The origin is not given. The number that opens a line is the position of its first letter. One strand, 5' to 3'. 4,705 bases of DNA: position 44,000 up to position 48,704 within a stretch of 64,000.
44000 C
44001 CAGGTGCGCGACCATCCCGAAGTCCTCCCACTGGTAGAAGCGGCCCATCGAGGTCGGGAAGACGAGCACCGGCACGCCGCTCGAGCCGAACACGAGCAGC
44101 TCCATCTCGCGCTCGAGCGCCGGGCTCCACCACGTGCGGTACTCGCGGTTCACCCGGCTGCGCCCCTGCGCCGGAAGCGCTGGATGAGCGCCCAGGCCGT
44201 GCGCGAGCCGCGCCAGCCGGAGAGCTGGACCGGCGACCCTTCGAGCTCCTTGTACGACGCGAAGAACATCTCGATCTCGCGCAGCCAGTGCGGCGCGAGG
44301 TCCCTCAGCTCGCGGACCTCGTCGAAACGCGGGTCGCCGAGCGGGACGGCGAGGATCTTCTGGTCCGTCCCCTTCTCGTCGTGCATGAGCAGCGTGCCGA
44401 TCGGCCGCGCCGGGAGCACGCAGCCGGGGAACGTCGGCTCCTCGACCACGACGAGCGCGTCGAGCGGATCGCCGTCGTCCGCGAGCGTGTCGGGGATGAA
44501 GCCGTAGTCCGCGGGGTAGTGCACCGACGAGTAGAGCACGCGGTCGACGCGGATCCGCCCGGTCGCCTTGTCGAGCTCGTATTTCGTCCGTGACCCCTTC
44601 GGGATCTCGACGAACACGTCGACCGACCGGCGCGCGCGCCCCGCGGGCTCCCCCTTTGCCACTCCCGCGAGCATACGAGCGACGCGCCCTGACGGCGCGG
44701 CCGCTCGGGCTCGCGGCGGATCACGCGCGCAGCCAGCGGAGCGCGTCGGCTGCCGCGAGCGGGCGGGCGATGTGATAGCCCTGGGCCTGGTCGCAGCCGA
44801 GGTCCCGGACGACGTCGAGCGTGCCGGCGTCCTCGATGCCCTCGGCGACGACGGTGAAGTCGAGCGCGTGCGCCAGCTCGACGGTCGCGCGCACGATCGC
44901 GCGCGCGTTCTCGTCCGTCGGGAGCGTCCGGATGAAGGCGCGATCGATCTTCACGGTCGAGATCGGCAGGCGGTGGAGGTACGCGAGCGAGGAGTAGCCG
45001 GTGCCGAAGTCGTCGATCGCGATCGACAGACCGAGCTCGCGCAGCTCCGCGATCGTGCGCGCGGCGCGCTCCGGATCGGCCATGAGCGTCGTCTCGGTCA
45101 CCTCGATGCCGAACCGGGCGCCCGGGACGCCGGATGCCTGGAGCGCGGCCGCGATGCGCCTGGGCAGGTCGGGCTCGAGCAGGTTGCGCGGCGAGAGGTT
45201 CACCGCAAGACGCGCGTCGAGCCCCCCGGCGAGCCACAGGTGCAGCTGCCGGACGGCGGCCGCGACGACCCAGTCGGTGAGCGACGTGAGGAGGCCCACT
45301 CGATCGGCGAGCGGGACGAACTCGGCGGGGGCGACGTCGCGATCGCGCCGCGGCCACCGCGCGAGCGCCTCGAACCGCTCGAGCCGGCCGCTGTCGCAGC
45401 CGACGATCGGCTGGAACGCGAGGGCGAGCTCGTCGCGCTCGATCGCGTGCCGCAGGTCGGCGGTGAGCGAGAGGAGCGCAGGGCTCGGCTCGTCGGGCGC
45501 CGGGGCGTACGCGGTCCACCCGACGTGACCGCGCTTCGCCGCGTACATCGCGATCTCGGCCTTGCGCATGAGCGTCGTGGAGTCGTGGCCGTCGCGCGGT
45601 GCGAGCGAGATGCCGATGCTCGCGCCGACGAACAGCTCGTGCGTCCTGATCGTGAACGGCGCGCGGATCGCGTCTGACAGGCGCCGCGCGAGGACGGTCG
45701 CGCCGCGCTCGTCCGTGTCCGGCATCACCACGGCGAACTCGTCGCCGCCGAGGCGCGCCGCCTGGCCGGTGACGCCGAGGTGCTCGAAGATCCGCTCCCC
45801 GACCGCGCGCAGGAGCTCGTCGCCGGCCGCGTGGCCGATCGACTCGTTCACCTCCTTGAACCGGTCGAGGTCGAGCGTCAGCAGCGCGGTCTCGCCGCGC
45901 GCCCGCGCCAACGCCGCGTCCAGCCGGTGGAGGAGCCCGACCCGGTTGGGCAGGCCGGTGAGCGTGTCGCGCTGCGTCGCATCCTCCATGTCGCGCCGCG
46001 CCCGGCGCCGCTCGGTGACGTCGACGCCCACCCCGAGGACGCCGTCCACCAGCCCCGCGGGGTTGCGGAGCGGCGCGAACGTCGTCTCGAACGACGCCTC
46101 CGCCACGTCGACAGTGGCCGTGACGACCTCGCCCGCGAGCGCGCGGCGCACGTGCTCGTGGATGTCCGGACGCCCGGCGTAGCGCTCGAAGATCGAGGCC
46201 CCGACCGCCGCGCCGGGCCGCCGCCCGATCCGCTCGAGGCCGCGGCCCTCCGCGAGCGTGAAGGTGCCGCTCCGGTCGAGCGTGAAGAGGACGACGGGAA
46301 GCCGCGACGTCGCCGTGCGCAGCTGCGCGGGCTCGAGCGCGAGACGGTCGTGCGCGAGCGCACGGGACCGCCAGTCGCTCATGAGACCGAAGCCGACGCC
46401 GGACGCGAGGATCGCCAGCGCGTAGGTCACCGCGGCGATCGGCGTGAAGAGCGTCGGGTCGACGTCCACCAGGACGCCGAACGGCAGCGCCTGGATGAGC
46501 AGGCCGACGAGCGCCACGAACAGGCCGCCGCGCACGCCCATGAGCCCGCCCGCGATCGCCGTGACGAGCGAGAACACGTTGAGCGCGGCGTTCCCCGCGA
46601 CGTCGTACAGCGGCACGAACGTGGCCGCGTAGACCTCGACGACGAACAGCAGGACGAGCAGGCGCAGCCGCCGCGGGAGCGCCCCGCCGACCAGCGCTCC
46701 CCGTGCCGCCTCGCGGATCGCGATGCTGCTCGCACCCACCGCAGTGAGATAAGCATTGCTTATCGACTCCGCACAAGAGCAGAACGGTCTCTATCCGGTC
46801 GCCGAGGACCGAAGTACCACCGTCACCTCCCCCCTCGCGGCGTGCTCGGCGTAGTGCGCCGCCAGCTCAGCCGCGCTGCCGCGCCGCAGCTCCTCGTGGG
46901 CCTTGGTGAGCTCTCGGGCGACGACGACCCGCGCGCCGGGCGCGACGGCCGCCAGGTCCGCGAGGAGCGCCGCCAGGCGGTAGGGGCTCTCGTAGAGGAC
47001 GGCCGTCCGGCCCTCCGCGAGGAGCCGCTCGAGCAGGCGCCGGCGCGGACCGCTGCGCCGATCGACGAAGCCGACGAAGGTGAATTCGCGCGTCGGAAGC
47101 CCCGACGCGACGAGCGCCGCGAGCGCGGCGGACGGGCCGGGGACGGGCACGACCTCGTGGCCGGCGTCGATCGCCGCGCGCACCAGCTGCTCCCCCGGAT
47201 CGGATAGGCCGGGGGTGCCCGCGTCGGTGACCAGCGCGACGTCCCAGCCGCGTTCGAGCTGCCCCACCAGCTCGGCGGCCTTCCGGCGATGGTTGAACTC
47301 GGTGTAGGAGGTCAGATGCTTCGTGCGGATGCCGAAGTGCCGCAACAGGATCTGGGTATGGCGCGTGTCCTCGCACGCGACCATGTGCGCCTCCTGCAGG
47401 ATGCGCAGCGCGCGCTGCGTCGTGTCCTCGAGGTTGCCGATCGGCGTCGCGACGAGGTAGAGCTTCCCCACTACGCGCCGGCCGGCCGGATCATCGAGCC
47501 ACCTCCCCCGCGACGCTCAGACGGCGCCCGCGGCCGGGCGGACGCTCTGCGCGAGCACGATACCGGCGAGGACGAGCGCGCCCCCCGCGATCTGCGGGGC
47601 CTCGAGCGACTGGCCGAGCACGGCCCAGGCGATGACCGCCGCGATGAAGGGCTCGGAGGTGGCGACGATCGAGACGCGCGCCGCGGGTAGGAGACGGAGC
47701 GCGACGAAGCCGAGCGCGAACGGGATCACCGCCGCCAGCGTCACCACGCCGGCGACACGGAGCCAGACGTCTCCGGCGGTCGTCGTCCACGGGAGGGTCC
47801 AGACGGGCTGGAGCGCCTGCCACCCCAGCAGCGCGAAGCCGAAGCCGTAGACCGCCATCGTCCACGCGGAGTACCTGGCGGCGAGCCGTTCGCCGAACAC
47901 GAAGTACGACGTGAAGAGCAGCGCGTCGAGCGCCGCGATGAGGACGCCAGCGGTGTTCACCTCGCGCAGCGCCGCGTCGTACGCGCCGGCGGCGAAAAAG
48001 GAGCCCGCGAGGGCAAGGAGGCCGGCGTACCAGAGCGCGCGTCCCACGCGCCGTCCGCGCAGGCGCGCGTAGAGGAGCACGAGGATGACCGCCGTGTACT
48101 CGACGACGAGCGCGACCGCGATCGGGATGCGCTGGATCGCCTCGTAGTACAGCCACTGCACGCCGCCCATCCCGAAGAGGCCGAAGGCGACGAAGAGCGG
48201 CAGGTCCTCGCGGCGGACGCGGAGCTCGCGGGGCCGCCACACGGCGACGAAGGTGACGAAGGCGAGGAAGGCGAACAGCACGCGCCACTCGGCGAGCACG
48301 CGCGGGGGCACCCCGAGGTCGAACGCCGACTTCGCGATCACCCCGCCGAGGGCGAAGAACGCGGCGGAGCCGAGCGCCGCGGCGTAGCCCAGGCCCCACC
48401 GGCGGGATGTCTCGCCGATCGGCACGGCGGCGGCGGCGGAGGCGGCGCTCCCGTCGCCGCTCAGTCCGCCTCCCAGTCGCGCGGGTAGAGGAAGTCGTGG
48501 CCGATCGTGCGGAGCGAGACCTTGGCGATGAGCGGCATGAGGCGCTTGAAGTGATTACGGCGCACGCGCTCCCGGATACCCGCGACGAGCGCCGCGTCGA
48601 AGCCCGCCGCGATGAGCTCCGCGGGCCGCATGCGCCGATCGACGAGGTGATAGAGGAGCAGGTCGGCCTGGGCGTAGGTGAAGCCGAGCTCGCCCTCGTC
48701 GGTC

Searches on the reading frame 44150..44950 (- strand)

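Call 77: search_protein_families(library=pfam, proteins=[window:44150-44950:-], max_evalue=0.01)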
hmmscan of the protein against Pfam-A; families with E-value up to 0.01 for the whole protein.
window:44150-44950:- (266 aa): 1 family
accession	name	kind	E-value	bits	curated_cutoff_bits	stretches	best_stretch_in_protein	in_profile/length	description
PF00719.24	Pyrophosphatase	-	1.8e-56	190.6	23.5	1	112-260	1-149/153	Inorganic pyrophosphatase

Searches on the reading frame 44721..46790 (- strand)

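Call 22: search_protein_families(library=ncbifam, proteins=[window:44721-46790:-], max_evalue=1e-8)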
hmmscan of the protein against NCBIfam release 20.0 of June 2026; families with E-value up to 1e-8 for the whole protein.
window:44721-46790:- (689 aa): 27 families (the best 25 are shown)
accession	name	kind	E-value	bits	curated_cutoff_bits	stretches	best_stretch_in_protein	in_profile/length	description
NF045675.1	PhdiestaseDibA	equivalog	3.2e-122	409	980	1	241-682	172-620/623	phosphodiesterase DibA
NF007474.0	PRK10060.1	equivalog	4.3e-108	362.3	782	1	254-688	219-655/663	cyclic di-GMP phosphodiesterase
NF008467.0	PRK11359.1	equivalog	2.6e-99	333.3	857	1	259-688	363-793/800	oxygen-sensing cyclic-di-GMP phosphodiesterase DosP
NF053781.1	cdiGMPphdstlr2612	equivalog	1.2e-92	311.4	1600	1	222-682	792-1260/1268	Tlr1612 family c-di-GMP phosphodiesterase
NF052458.1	PhdiestGepA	equivalog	5.4e-85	286.2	1200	1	268-681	421-835/840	phosphodiesterase GepA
NF007298.0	PRK09776.1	equivalog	7.1e-71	239.4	1135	1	220-679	632-1098/1111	diguanylate cyclase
NF008807.1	PRK11829.1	equivalog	5e-63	213.3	733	1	262-682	232-657/670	biofilm formation regulator HmsP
NF045673.1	c-di-GMPRcptLapD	equivalog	3.3e-43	148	1020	1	269-678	233-645/647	cyclic di-GMP receptor LapD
NF052596.1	RR_EAL_PvrR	equivalog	7.1e-43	146.7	580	1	443-682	144-384/398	response regulator cyclic di-GMP phosphodiesterase PvrR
NF007423.1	PRK09966.1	equivalog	3.5e-38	131.5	325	1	265-419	232-390/390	diguanylate cyclase DgcN/YfiN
NF007839.0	PRK10551.1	equivalog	1.2e-37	129.7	461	1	445-687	267-510/518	cyclic di-GMP phosphodiesterase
TIGR00254.1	GGDEF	domain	9.9e-33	113.2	37.4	1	269-420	2-158/168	diguanylate cyclase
NF008281.1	PRK11059.1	equivalog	2.5e-31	108.7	663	1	268-677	217-629/633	RNase E specificity factor CsrD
NF038266.1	diguan_SiaD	equivalog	5.4e-30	104.6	290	1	266-420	88-246/252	biofilm regulation diguanylate cyclase SiaD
NF007135.0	PRK09581.1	equivalog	5.4e-30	104.6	474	1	273-420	293-446/457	PleD family two-component system response regulator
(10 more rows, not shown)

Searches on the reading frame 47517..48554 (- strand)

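Call 32: search_protein_families(library=pfam, proteins=[window:47517-48554:-])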
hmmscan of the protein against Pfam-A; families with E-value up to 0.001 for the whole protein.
window:47517-48554:- (345 aa): 1 family
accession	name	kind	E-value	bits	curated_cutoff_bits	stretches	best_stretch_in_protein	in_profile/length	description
PF00892.27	EamA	-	5.8e-30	104.8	28.2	2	55-188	2-133/135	EamA-like transporter family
